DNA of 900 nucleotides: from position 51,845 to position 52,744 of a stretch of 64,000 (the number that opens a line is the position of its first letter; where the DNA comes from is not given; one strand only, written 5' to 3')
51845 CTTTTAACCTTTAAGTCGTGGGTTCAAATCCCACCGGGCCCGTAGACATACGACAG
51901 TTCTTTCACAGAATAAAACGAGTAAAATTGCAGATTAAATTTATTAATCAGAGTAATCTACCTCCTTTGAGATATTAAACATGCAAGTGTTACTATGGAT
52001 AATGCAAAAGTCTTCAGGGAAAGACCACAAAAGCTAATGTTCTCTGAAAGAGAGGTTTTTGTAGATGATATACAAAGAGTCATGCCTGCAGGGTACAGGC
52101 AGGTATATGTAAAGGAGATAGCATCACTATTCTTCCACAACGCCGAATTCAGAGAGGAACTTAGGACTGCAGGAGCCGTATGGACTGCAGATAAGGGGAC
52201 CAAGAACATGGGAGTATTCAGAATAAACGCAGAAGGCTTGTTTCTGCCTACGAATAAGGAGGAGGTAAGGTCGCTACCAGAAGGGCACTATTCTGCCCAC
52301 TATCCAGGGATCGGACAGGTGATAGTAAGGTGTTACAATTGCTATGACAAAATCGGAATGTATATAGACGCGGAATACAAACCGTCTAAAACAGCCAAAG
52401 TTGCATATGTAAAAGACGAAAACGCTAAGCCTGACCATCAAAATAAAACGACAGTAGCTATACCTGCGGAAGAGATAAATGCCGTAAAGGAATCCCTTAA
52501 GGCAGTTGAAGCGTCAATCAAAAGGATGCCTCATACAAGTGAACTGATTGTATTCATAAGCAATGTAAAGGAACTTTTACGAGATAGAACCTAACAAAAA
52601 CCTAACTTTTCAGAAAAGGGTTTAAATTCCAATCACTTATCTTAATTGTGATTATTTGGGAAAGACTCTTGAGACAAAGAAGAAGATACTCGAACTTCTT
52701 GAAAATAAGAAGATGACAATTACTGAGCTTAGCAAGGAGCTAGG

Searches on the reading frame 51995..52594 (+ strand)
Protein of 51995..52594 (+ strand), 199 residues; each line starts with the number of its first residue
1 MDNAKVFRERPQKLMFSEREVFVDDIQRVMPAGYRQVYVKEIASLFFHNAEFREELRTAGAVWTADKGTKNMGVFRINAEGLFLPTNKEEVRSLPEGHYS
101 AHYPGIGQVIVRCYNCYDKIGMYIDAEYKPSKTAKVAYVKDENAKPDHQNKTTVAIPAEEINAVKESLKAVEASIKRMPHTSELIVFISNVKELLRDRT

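Call 4: search_protein_families(library=pfam, proteins=[window:51995-52594:+], max_evalue=1)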
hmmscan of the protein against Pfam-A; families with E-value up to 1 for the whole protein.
window:51995-52594:+ (199 aa): 1 family
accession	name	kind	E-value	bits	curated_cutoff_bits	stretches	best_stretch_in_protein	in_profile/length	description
PF23879.1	DUF7232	-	0.05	14.6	27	1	87-153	4-70/79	Family of unknown function (DUF7232)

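Call 5: search_protein_families(library=ncbifam, proteins=[window:51995-52594:+], max_evalue=1)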
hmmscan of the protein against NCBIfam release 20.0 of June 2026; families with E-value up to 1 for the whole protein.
window:51995-52594:+ (199 aa): 1 family
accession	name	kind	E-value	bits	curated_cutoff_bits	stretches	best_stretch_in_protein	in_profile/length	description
TIGR03795.1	RNP_Burkhold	subfamily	0.11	12.8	41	0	34-57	13-35/114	BMA_0021/BMA_0022 family TOMM bacteriocin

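Call 30: find_related_loci(query=A4, collection=genome_contigs, flank=10000)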
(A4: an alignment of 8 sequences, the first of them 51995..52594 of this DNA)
Query A4 (199 aa) in genome_contigs; peptide patterns used: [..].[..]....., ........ (x = any residue, [..] = any of these).
25 stretches matched a pattern; 3 encode a relative of the query (tblastn E <= 1e-3); 3 distinct loci.
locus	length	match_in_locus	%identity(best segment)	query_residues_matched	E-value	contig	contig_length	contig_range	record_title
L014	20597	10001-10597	77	1-199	8e-106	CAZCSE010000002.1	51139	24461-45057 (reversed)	MAG TPA_asm: Candidatus Micrarchaeota archaeon isolate SRP226684_co1_18 genome assembly, contig: NODE_273_length_51139_c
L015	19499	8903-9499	73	1-199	2e-105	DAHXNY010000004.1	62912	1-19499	MAG TPA_asm: Candidatus Micrarchaeota archaeon isolate clean1794 NODE_4_length_62912_cov_8.835454, whole genome shotgun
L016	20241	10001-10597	74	1-199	4e-102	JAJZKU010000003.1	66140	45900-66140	MAG: Candidatus Micrarchaeota archaeon isolate MAS1.bin53 NODE_209_length_66140_cov_65.008695, whole genome shotgun sequ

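Call 31: predict_structure(alignment_id=A3)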
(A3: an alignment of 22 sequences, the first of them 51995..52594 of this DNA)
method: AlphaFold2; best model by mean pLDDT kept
length: 199 residues; sequences in the alignment: 22
mean_pLDDT: 80.5   pTM: 0.66
mean pLDDT of the five models: 80.5, 79.1, 78.2, 77.4, 76.8
residues with pLDDT >= 90: 103; 70-90: 41; 50-70: 35; < 50: 20
segments of 3 or more residues with pLDDT < 50: 1-10, 147-154
pLDDT, mean of each block of 10 residues (from residue 1): 36 87 91 92 95 95 94 94 91 92 94 87 91 94 57 57 74 65 64 57
secondary structure, 60 per line:
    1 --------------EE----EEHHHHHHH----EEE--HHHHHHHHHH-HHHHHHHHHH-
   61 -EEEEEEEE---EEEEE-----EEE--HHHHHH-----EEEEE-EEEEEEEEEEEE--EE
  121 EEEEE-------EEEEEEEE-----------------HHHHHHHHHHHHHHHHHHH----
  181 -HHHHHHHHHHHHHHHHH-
elements in order: H23-29 E34-36 H39-48 H50-59 E62-69 E73-77 E83-85 H88-93 E99-103 E105-116 E119-125 E133-140 H158-176 H182-198

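Call 32: search_protein_representatives(alignment_id=A3)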
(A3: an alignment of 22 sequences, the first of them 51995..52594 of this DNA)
Query: 22 sequences, 161 profile positions. Proteins with E-value up to 0.001 (for the whole library): 163; up to 1e-10: 93; up to 1e-30: 7. The best 150 are listed.
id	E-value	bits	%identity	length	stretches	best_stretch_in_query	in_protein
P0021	4.2e-57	208.5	-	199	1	2-158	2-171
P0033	2.3e-51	189.8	-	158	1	1-158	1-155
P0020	1.8e-50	186.9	-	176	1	2-157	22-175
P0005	8.4e-50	184.7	-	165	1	1-159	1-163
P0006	1.9e-41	157.6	-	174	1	1-161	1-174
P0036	3.2e-37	143.8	-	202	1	1-151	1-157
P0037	1.2e-35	138.7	-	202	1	2-150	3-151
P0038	8.7e-30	119.7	-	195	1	11-148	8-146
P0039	1.8e-29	118.6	-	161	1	1-149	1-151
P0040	1.4e-28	115.7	-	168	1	10-146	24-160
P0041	2.6e-28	114.9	-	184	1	10-148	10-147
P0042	1.3e-27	112.6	-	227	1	3-151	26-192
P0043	1.7e-27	112.3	-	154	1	1-143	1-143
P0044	1.8e-27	112.2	-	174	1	2-149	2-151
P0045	1.9e-27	112.0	-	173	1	8-150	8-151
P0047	1.1e-26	109.6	-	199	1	5-144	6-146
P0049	3.6e-26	107.9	-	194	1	6-145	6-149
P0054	1.6e-25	105.8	-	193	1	11-156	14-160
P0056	3.0e-25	104.9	-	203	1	10-145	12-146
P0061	1.3e-23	99.6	-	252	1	9-146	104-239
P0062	3.5e-23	98.2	-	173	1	1-147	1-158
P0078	2.3e-19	85.8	-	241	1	14-149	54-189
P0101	1.6e-14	70.1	-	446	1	11-114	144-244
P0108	2.6e-13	66.1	-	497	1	10-147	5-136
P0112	1.2e-12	64.0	-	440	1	11-147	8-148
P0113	3.9e-12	62.3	-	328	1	11-160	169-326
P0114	5.8e-12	61.7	-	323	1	13-147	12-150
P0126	2.3e-10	56.5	-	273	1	12-147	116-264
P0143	2.0e-07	47.0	-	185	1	6-157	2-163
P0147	4.0e-07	46.0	-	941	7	111-145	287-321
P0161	6.1e-06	42.1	-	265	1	26-112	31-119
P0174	5.9e-05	38.9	-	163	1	30-145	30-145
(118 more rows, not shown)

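Call 35: fold_search(model_id=the predicted structure, library=pdb)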
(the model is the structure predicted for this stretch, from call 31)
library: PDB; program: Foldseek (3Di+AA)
matches with E <= 10: 214; with E <= 0.001: 0
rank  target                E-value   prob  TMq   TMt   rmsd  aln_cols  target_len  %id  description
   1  6lrf_B                9.7e-01  0.04  0.17  0.07  15.9       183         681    9  Crystal structure of unliganded AgrE (released 2020-04-01)
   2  7oa5_C                1.0e+00  0.06  0.16  0.17  14.8       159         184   10  RUVA COMPLEXED TO A HOLLIDAY JUNCTION. (released 2021-04-28)
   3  4cw8                  1.4e+00  0.04  0.13  0.18  16.1       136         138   10  Structure of the carboxy-terminal domain of the turkey type 3 siadenovirus fibre, virulent form (released 2015-04-08)
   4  6lrf_A                1.4e+00  0.02  0.14  0.06  16.0       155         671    7  Crystal structure of unliganded AgrE (released 2020-04-01)
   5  7oa5_E                1.6e+00  0.04  0.16  0.17  15.2       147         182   11  RUVA COMPLEXED TO A HOLLIDAY JUNCTION. (released 2021-04-28)
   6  7oa5_G                1.7e+00  0.06  0.15  0.17   6.2        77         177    8  RUVA COMPLEXED TO A HOLLIDAY JUNCTION. (released 2021-04-28)
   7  7oa5_A                2.0e+00  0.06  0.15  0.17   6.2        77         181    8  RUVA COMPLEXED TO A HOLLIDAY JUNCTION. (released 2021-04-28)
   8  7x7q_A                2.0e+00  0.03  0.17  0.17  15.2       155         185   10  CryoEM structure of RuvA-RuvB-Holliday junction complex (released 2023-03-15)
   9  4ash_B                2.3e+00  0.01  0.10  0.11  14.6       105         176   10  Crystal structure of the NS6 protease from murine norovirus 1 (released 2012-05-16)
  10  5nmu_A                2.6e+00  0.09  0.16  0.18  13.5        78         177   13  Structure of hexameric CBS-CP12 protein from bloom-forming cyanobacteria (released 2018-05-16)
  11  9esh_N                2.8e+00  0.05  0.13  0.03   9.2        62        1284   14  Structure of a B-state intermediate committed to discard (Bd-I state) (released 2024-12-25)
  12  7zub_C                2.8e+00  0.02  0.13  0.10  15.9       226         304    8  Cryo-EM structure of the indirubin-bound Hsp90-XAP2-AHR complex (released 2022-11-23)
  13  8wfx_G                2.8e+00  0.01  0.12  0.11  20.6       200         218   12  Cryo-EM structure of CRISPR-Csm effector complex from Mycobacterium canettii (released 2024-07-31)
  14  3wfr_E                2.8e+00  0.01  0.09  0.06  13.3       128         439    8  tRNA processing enzyme complex 2 (released 2014-01-01)
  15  6yir                  2.9e+00  0.04  0.11  0.07  10.6        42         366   10  Crystal structure of Bacillus subtilis MsmX ATPase (released 2020-11-18)
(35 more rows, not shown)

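Call 36: search_protein_families(library=pfam, proteins=[P0101, P0108, P0112, P0113, P0114, P0147, P0061, P0126, P0078, P0161], max_evalue=0.01)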
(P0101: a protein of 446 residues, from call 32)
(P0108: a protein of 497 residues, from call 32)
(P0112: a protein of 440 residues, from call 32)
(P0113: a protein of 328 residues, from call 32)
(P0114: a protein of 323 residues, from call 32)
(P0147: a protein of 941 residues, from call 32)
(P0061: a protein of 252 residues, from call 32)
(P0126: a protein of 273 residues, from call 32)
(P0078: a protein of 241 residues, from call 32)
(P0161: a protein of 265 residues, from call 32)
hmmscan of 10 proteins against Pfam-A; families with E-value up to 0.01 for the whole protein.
P0101 (446 aa): 0 families

P0108 (497 aa): 0 families

P0112 (440 aa): 0 families

P0113 (328 aa): 0 families

P0114 (323 aa): 0 families

P0147 (941 aa): 7 families
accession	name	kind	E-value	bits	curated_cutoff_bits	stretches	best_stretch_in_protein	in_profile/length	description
PF13004.13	BACON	-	2.5e-52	175.1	25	8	679-730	6-60/61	Putative binding domain, N-terminal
PF19190.6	BACON_2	-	7.9e-40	135.1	25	8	656-730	20-91/94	Viral BACON domain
PF18962.6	Por_Secre_tail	-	3.8e-14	53.2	27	1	869-937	2-72/75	Secretion system C-terminal sorting domain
PF22042.2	EF-G_D2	-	3.8e-11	43.4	27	0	204-227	10-32/84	Elongation factor G domain 2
PF08536.17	Whirly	-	4.5e-09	36.7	23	0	372-421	80-129/136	Whirly transcription factor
PF17969.6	Ldt_C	-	1.5e-06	29.2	26.8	0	126-152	12-36/67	L,D-transpeptidase C-terminal domain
PF20944.2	StcE_b-sandwich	-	0.00014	22.3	27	0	645-675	15-45/75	Metalloprotease StcE, beta-sandwich domain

P0061 (252 aa): 0 families

P0126 (273 aa): 0 families

P0078 (241 aa): 0 families

P0161 (265 aa): 0 families

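Call 38: find_encoding_contigs(protein=P0037, flank=8000, max_places=3)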
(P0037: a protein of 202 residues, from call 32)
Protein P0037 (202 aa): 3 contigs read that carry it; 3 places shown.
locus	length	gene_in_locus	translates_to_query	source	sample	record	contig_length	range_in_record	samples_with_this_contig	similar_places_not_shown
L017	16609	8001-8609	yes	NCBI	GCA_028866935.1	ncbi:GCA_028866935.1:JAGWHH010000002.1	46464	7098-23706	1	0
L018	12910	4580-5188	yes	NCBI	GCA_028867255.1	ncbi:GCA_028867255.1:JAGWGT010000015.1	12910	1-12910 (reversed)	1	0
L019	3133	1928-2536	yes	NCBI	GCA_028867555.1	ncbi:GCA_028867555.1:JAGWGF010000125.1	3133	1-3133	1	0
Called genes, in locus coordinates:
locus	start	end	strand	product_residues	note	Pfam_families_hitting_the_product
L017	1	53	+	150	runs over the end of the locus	PF00293:NUDIX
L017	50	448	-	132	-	PF12172:zf-ChsH2, PF01796:OB_ChsH2_C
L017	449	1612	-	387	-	PF00108:Thiolase_N, PF02803:Thiolase_C, PF22691:Thiolase_C_1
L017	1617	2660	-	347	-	PF08541:ACP_syn_III_C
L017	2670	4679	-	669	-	PF14890:Intein_splicing, PF14528:LAGLIDADG_3 (weak), PF02775:TPP_enzyme_C, PF12367:PFO_beta_C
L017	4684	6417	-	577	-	PF01558:POR, PF01855:POR_N, PF02780:Transketolase_C (faint), PF17147:PFOR_II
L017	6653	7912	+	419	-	PF00368:HMG-CoA_red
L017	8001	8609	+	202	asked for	-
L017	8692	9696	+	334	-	PF00297:Ribosomal_L3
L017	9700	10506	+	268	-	PF00573:Ribosomal_L4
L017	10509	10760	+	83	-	PF00276:Ribosomal_L23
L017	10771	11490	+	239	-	PF03947:Ribosomal_L2_C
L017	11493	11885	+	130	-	PF00203:Ribosomal_S19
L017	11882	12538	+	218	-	PF00237:Ribosomal_L22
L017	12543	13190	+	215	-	PF07650:KH_2, PF00189:Ribosomal_S3_C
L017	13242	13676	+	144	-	-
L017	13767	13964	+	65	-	PF00831:Ribosomal_L29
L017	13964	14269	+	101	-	PF01253:SUI1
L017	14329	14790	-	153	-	-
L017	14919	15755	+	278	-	-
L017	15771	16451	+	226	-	-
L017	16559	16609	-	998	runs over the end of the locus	-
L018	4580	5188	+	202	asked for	-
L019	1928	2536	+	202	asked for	-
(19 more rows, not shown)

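Call 41: search_protein_families(library=pfam, alignment_id=A5, max_evalue=1)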
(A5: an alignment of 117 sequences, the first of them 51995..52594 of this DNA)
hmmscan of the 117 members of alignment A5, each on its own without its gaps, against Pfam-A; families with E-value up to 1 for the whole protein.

A. member 1, window:51995-52594:+ (199 aa): 1 family
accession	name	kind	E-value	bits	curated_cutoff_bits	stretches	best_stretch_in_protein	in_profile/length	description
PF23879.1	DUF7232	-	0.05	14.6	27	1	87-153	4-70/79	Family of unknown function (DUF7232)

B. families by the number of members that match (of 117 scanned): 35 families (the first 25 are shown)
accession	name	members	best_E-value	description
PF24068.1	TPD1_C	2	0.09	Tapetum determinant 1, C-terminal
PF13133.11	DUF3949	1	0.012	Protein of unknown function (DUF3949)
PF24056.1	zf-C2H2_ZFHX3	1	0.028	Zinc finger homeobox protein 3-like, C2H2 type zinc-finger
PF15526.11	Ntox21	1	0.031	Novel toxin 21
PF11950.13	DUF3467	1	0.032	Protein of unknown function (DUF3467)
PF02156.21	Glyco_hydro_26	1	0.047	Glycosyl hydrolase family 26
PF10396.14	TrmE_N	1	0.047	GTP-binding protein TrmE N-terminus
PF23879.1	DUF7232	1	0.05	Family of unknown function (DUF7232)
PF00837.23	T4_deiodinase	1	0.058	Iodothyronine deiodinase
PF22223.1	ATR1_N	1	0.064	ATR1 N-terminal domain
PF19923.4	DUF6386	1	0.064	Family of unknown function (DUF6386)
PF14502.12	HTH_41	1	0.065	Helix-turn-helix domain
PF06202.20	GDE_C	1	0.068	Amylo-alpha-1,6-glucosidase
PF18306.6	LDcluster4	1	0.076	SLOG cluster4 family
PF09635.15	MetRS-N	1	0.078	MetRS-N binding domain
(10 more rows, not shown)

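Call 42: search_solved_structures(query=A5, max_evalue=10, show_alignments=2)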
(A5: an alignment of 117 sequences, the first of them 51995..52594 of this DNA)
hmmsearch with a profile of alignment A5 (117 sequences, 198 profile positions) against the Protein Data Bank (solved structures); distinct sequences matched with E-value up to 10: 0.

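Call 49: find_encoding_contigs(protein=P0047, flank=6000, max_places=2)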
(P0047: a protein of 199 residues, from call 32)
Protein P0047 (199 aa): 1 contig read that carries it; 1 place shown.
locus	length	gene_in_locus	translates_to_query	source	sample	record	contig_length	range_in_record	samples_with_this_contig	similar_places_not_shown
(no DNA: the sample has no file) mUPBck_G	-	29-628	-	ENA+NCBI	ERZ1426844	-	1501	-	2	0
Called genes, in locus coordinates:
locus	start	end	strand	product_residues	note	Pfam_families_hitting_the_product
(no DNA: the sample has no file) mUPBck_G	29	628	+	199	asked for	-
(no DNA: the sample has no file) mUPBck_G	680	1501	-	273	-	?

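Call 50: find_encoding_contigs(protein=P0108, flank=6000, max_places=2)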
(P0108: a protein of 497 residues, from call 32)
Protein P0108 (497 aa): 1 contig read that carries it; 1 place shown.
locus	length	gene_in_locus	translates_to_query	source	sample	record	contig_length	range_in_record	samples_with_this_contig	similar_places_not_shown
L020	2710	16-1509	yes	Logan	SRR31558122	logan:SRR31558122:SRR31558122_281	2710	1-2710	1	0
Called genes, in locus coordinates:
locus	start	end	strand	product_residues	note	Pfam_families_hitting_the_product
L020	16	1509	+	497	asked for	-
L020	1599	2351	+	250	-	PF01464:SLT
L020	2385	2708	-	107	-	?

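Call 51: find_homologous_proteins(query=A5, max_evalue=0.00001)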
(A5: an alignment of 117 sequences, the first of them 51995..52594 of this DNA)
Query A5 (117 sequences) (199 aa, profile of the alignment): 11 proteins with E <= 0.00001 among 3853 candidates.
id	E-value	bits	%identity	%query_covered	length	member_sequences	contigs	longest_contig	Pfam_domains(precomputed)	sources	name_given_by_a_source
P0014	7.0e-49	184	100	100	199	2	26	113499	-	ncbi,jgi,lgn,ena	jgi:hypothetical protein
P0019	3.2e-48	182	73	100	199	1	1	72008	-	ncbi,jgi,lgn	-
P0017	2.4e-47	179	75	100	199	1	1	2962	-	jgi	-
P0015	8.2e-47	177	85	100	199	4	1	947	-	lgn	-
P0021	9.2e-47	177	77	100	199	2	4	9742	-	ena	-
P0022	9.0e-45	171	71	98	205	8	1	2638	-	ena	-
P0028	9.3e-45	171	71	100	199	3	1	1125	-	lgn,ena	-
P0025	1.1e-44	171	74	100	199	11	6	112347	-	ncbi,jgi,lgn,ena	jgi:hypothetical protein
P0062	1.0e-27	115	19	67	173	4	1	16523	-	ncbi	-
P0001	1.6e-24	105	-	-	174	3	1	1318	-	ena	-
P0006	3.6e-24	104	-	-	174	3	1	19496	-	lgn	-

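Call 54: find_related_loci(query=A6, collection=metagenome_contigs, flank=8000)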
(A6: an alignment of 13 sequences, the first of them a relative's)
Query A6 (174 aa) in metagenome_contigs; peptide patterns used: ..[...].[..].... (x = any residue, [..] = any of these).
29 stretches matched a pattern, but none encodes a relative of the query by tblastn (E <= 1e-3).

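Call 55: find_related_loci(query=A6, collection=viral_contigs, flank=8000)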
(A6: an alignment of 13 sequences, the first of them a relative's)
Query A6 (174 aa) in viral_contigs; peptide patterns used: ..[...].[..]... (x = any residue, [..] = any of these).
26 stretches matched a pattern, but none encodes a relative of the query by tblastn (E <= 1e-3).

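Call 56: find_encoding_contigs(protein=P0062, flank=10000, max_places=2)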
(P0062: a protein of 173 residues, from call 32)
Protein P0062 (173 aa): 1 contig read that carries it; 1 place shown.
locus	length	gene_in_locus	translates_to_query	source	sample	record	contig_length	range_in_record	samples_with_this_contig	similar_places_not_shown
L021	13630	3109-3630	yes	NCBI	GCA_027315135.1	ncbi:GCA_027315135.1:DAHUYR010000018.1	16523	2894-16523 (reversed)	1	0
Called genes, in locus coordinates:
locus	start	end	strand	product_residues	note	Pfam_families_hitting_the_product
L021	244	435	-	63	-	PF00313:CSD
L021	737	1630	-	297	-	PF10869:DUF2666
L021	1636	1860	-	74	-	PF01978:TrmB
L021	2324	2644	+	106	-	-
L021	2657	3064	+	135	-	-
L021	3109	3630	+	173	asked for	-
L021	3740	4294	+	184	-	-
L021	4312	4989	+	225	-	-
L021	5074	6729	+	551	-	-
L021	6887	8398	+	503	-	-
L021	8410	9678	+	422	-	PF05317:Thermopsin (weak)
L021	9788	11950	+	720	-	PF02359:CDC48_N, PF06068:TIP49 (faint), PF02933:CDC48_2, PF05496:RuvB_N (weak), PF00004:AAA, PF17862:AAA_lid_3, PF00004:AAA, PF17862:AAA_lid_3, +18 more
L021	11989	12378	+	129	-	PF01092:Ribosomal_S6e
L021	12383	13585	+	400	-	PF00009:GTP_EFTU, PF03144:GTP_EFTU_D2 (weak), PF09173:eIF2_C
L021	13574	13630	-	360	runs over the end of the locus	PF01368:DHH (weak)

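Call 57: find_encoding_contigs(protein=P0044, flank=8000, max_places=3)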
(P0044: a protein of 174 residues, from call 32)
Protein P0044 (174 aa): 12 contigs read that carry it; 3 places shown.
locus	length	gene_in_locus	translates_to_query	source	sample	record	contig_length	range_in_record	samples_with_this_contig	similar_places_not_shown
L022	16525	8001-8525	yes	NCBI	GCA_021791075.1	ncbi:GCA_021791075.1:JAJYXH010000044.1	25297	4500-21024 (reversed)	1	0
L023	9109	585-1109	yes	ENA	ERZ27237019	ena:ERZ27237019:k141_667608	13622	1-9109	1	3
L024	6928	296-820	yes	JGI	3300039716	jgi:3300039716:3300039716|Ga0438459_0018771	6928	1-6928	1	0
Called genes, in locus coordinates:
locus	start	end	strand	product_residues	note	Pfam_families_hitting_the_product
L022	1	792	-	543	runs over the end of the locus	PF18262:PhetRS_B1 (weak), PF03483:B3_4, PF03484:B5, PF01409:tRNA-synt_2d (weak), PF17759:tRNA_synthFbeta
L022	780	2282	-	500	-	PF01409:tRNA-synt_2d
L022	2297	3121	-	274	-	-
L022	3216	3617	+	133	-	-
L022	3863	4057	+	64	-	PF07521:RMMBL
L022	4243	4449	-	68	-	-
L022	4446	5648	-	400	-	PF01566:Nramp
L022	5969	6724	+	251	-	PF01381:HTH_3 (weak)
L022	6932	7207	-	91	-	PF01797:Y1_Tnp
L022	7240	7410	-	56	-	-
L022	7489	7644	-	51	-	-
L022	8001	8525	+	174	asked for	-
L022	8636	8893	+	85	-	-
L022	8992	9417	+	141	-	PF00327:Ribosomal_L30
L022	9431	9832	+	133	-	PF00828:Ribosomal_L27A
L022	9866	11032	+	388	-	PF13439:Glyco_transf_4, PF13579:Glyco_trans_4_4, PF20706:GT4-conflict, PF00534:Glycos_transf_1, PF13692:Glyco_trans_1_4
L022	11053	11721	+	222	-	PF23435:DUF7121 (weak)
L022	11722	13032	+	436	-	PF00753:Lactamase_B, PF23023:Anti-Pycsar_Apyc1, PF12706:Lactamase_B_2, PF16661:Lactamase_B_6, PF10996:Beta-Casp, PF07521:RMMBL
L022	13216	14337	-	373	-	PF13404:HTH_AsnC-type, PF13412:HTH_24 (weak)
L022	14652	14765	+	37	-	-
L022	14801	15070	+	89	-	-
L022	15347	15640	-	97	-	PF00708:Acylphosphatase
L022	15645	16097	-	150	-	PF02502:LacAB_rpiB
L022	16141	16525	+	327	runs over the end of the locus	-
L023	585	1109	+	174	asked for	-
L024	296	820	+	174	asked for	-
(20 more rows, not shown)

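Call 60: fold_search(model_id=the predicted structure, library=viral)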
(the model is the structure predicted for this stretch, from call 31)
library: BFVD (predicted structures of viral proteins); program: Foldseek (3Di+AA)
matches with E <= 10: 369; with E <= 0.001: 0
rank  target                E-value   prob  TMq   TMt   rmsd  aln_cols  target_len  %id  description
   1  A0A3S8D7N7            1.2e-01  0.80  0.37  0.25  11.3       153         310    6  BZLF2-like protein [Vombatid gammaherpesvirus 1]
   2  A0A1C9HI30            1.3e-01  0.13  0.15  0.12  18.8       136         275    6  LS008 [Lumpy skin disease virus]
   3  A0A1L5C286            2.2e-01  0.60  0.20  0.44  16.4        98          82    9  Uncharacterized protein [Pseudoalteromonas phage C5a]
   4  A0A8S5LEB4            3.6e-01  0.10  0.21  0.18  15.2       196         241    7  Peptidoglycan hydrolase [Podoviridae sp. ctMxM32]
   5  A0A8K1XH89            3.8e-01  0.23  0.19  0.08  10.9       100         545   18  Uncharacterized protein [Sanya narnavirus 3]
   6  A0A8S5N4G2            4.1e-01  0.04  0.13  0.14  24.8       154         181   15  Uncharacterized protein [Myoviridae sp. ctO4916]
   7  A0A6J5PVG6            4.3e-01  0.38  0.28  0.45   6.7       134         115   10  DUF1566 domain-containing protein [uncultured Caudovirales phage]
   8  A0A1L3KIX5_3          4.9e-01  0.04  0.16  0.04  25.6       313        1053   10  (no name in the UniProt tables at hand)
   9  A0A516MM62            5.2e-01  0.05  0.10  0.06  16.9       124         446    9  (no name in the UniProt tables at hand)
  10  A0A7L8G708            5.9e-01  0.15  0.16  0.17  14.1        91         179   22  Uncharacterized protein [Rhizobium phage Paso]
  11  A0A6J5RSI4            6.6e-01  0.16  0.20  0.28  18.0       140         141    8  Uncharacterized protein [uncultured Caudovirales phage]
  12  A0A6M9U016            6.6e-01  0.07  0.19  0.04  27.3       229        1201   10  Putative DNA PolB (Fragment) [Drosophila-associated filamentous virus]
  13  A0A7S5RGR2            6.6e-01  0.03  0.13  0.04  17.5       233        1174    8  (no name in the UniProt tables at hand)
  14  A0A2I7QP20            8.0e-01  0.03  0.11  0.07  16.8       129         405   12  (no name in the UniProt tables at hand)
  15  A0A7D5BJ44            8.5e-01  0.06  0.17  0.13  18.8       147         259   14  Coat protein (Fragment) [Statovirus sp.]
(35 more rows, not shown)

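Call 61: search_protein_families(library=phrogs, alignment_id=A5, max_evalue=1)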
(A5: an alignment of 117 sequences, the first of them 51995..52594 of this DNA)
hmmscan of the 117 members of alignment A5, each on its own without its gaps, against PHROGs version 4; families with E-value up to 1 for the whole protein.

A. member 1, window:51995-52594:+ (199 aa): 3 families
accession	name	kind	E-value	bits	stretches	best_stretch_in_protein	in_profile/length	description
phrog_6209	-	unknown function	0.11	13.6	1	133-180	45-92/117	-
phrog_3006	-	unknown function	0.23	13.2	1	87-152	4-69/79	-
phrog_5150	-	unknown function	0.28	12.2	1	133-193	33-95/124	-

B. families by the number of members that match (of 117 scanned): 65 families (the first 25 are shown)
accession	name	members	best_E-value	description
phrog_26469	-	2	0.0098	-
phrog_10331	-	2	0.049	DNA binding protein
phrog_36696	-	2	0.074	-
phrog_36875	-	1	0.00036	-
phrog_18874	-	1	0.0067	-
phrog_24252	-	1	0.013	HNH endonuclease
phrog_2863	-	1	0.016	-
phrog_19259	-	1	0.017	-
phrog_23337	-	1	0.026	-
phrog_3527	-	1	0.026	-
phrog_16358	-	1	0.027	-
phrog_3174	-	1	0.029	-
phrog_6407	-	1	0.032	-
phrog_9635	-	1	0.036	-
phrog_31405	-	1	0.04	-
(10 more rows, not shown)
